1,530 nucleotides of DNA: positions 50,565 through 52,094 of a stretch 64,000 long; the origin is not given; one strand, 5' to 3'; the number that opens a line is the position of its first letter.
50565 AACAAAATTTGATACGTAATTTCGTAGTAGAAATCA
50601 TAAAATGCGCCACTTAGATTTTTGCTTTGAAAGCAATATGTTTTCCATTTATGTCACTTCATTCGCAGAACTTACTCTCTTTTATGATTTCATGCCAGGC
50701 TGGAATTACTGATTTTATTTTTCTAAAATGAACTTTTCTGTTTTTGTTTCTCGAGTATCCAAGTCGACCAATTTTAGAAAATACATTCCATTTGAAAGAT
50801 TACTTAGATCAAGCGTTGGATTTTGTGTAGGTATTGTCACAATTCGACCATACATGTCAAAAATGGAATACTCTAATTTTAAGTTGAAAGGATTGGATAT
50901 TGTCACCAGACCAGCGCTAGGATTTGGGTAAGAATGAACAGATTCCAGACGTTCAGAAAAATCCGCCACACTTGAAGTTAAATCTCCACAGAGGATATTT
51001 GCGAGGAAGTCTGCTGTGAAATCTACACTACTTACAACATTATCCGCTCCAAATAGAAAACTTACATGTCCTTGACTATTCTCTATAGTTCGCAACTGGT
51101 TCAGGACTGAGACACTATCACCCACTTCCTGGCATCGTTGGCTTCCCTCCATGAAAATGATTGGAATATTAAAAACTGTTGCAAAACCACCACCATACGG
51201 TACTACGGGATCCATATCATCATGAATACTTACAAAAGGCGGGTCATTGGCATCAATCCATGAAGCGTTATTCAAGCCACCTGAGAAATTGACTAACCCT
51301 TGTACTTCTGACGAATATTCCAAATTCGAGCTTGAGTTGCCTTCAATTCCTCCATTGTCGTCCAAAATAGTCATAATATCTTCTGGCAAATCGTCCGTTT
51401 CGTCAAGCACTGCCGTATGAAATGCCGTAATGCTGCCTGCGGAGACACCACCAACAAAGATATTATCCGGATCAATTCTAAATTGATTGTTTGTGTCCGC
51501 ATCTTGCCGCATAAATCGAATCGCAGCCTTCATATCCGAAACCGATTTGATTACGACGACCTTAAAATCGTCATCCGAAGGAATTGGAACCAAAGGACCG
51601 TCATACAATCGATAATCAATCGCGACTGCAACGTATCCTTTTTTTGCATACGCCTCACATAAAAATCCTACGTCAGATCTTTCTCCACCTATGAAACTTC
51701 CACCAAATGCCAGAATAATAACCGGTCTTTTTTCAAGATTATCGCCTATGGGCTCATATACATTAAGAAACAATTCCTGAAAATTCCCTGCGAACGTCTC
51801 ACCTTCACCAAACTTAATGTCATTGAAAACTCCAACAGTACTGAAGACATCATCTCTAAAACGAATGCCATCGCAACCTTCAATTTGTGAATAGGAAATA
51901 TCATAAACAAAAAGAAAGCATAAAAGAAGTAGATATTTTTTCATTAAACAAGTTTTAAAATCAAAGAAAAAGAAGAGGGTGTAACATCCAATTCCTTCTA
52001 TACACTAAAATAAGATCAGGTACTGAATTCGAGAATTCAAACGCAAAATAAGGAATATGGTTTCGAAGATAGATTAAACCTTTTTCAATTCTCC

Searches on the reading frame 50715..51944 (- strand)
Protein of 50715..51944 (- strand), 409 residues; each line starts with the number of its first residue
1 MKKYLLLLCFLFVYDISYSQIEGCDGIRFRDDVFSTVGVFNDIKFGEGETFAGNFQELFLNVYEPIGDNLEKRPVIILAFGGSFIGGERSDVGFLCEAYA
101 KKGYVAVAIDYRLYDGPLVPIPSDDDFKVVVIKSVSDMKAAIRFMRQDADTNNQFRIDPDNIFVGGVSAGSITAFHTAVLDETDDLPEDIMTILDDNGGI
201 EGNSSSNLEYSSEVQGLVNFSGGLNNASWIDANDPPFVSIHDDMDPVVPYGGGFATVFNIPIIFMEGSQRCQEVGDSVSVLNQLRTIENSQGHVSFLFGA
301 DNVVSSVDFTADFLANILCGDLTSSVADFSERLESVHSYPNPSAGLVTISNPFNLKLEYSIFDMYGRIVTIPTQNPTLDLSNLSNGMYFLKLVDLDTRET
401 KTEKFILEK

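Call 16: search_protein_families(library=pfam, proteins=[window:50715-51944:-], max_evalue=0.001)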
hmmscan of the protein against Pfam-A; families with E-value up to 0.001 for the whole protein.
window:50715-51944:- (409 aa): 4 families
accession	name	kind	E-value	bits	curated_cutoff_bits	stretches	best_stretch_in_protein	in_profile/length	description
PF20434.5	BD-FAE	-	4e-18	66.1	26.8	1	60-222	1-141/215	BD-FAE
PF18962.6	Por_Secre_tail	-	1.2e-12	48.4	27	1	339-406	2-74/75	Secretion system C-terminal sorting domain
PF07859.19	Abhydrolase_3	-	3.3e-06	27.4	25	1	80-184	5-95/210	alpha/beta hydrolase fold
PF00135.34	COesterase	-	4.4e-06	26.3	27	1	58-174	86-197/515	Carboxylesterase family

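Call 86: search_protein_families(library=ncbifam, proteins=[window:50715-51941:-], max_evalue=10)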
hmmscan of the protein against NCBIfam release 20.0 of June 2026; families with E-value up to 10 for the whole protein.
window:50715-51941:- (408 aa): 12 families
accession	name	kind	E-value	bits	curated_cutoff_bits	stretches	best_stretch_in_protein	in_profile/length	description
TIGR04183.1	Por_Secre_tail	domain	1.3e-11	44.3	23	1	338-405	2-70/72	T9SS type A sorting domain-containing protein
NF058653.1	LipP1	equivalog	1.8e-09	36.8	350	1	41-186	42-171/300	LipP1 family hormone-sensitive lipase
NF038113.1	T9SSA_dep_M36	equivalog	3.2e-06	25.6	885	1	322-405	782-867/869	T9SS-dependent M36 family metallopeptidase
NF052620.1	AryltfaseLP1002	equivalog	6.6e-06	25.7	300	1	68-177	28-125/265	lp_1002 family arylesterase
NF050177.1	TapA_OM_Porphy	equivalog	1.9e-05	23.6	500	1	323-407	459-544/544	TapA/TapC family T9SS-dependent outer membrane protein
NF047920.1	lactonase_UilS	equivalog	0.00057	19.7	400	1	59-179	13-118/285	UilS family quorum-quenching N-acyl-homoserine lactonase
NF052354.1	EstLipQMycob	equivalog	0.006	15.3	700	1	71-177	164-256/418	esterase LipQ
NF050058.1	e_dPHAscl_type1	hypoth_equivalog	0.021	14.3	150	1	150-176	95-121/276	extracellular catalytic domain type 1 short-chain-length polyhydroxyalkanoate depolymerase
TIGR01840.1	esterase_phb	subfamily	0.027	14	107.85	1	151-171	87-107/213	PHB depolymerase family esterase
NF033149.0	CHL_hydrolase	equivalog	0.044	12.7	500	1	61-131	65-135/310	chloramphenicol hydrolase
NF041902.1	pecacetest_PaeX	equivalog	0.12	11.4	550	1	98-173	102-165/318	pectin acetylesterase PaeX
NF007547.0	PRK10162.1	equivalog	0.15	11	389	1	74-178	86-176/321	acetyl esterase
